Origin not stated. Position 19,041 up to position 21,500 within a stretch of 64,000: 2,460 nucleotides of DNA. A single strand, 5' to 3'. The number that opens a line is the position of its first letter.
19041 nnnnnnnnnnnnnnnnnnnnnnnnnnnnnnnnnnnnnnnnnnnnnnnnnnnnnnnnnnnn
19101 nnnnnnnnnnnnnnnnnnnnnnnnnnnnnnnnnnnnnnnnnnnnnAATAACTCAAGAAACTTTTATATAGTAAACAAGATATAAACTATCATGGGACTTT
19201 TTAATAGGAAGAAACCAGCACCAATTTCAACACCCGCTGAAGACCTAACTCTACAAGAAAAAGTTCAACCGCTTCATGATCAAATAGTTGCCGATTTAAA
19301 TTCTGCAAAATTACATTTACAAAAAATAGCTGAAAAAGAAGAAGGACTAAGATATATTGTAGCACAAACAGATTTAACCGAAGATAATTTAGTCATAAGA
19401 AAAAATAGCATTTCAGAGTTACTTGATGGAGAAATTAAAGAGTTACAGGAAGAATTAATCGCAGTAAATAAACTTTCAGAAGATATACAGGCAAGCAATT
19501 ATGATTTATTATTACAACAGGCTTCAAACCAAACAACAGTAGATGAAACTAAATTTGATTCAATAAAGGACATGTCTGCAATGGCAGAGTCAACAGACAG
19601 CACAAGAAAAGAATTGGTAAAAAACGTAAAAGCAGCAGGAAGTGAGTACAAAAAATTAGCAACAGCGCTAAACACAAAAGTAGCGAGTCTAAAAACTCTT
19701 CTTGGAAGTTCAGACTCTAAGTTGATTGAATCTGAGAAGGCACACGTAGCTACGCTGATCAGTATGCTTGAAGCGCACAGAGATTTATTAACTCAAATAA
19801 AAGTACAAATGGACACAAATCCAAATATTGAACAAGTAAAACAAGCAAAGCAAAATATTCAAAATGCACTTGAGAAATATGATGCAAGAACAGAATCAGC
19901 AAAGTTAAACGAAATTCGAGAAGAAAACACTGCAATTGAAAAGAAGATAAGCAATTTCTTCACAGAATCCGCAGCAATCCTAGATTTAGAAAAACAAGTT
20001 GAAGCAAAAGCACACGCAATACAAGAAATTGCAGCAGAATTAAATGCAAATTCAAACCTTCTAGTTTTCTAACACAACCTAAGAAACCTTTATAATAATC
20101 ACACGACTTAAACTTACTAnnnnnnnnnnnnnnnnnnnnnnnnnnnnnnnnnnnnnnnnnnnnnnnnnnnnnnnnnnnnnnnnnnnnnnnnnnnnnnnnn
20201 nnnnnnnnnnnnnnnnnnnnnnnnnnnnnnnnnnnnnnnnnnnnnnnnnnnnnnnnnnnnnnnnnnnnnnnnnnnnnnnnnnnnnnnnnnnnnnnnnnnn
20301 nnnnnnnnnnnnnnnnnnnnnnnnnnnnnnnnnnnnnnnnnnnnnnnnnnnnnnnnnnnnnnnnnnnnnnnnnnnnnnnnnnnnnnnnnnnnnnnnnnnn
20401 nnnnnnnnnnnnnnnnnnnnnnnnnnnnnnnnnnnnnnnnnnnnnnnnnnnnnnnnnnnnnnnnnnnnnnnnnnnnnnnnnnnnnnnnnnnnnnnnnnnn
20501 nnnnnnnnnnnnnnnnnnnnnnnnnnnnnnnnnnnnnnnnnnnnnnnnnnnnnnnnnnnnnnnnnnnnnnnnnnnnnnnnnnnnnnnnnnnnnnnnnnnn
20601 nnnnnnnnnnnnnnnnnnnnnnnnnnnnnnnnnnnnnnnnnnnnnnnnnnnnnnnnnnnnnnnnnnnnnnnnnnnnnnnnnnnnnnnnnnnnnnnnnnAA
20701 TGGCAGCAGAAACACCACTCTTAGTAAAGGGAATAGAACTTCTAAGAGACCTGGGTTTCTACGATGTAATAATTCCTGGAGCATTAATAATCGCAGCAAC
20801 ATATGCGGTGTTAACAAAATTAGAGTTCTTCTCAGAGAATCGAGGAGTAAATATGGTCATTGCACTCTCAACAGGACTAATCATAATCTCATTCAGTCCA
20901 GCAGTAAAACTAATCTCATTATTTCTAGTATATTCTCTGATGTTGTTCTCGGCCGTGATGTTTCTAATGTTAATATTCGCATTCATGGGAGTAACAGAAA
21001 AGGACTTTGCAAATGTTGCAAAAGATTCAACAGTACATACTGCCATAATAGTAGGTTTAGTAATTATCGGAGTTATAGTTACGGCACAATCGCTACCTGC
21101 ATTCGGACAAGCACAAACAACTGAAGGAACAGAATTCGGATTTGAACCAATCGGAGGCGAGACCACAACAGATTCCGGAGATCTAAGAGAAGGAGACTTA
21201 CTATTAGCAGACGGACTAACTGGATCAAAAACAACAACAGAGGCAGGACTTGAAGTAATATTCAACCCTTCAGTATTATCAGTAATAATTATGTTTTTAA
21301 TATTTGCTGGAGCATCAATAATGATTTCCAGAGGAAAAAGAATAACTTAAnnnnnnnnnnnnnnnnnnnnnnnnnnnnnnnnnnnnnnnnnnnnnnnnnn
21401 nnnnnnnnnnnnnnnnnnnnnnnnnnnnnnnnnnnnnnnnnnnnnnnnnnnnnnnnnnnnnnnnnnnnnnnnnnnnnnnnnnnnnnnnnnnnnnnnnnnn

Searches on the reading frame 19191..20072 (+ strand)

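Call 6: search_protein_families(library=pfam, proteins=[window:19191-20072:+], max_evalue=0.1)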
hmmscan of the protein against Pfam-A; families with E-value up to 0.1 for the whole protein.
window:19191-20072:+ (293 aa): 1 family
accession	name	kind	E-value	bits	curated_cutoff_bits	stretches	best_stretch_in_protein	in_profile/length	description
PF10078.15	DUF2316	-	0.024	15.3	26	1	128-176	1-49/89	Uncharacterized protein conserved in bacteria (DUF2316)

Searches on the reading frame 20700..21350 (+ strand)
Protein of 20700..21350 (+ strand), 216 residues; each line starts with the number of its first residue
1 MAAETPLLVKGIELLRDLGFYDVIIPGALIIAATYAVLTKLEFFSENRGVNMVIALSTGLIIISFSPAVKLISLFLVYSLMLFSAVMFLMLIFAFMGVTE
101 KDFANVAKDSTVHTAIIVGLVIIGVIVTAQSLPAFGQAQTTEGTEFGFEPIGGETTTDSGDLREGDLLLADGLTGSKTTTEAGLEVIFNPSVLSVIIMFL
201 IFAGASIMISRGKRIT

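Call 6: search_protein_families(library=pfam, proteins=[window:20700-21350:+], max_evalue=0.1)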
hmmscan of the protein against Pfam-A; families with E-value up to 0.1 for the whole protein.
window:20700-21350:+ (216 aa): 2 families
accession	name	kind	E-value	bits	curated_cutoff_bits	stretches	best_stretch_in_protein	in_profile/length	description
PF15113.11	TMEM117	-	0.0073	15.7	27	1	29-135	83-181/411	TMEM117 protein family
PF11862.13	DUF3382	-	0.013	16.2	28.9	1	82-143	7-70/97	Domain of unknown function (DUF3382)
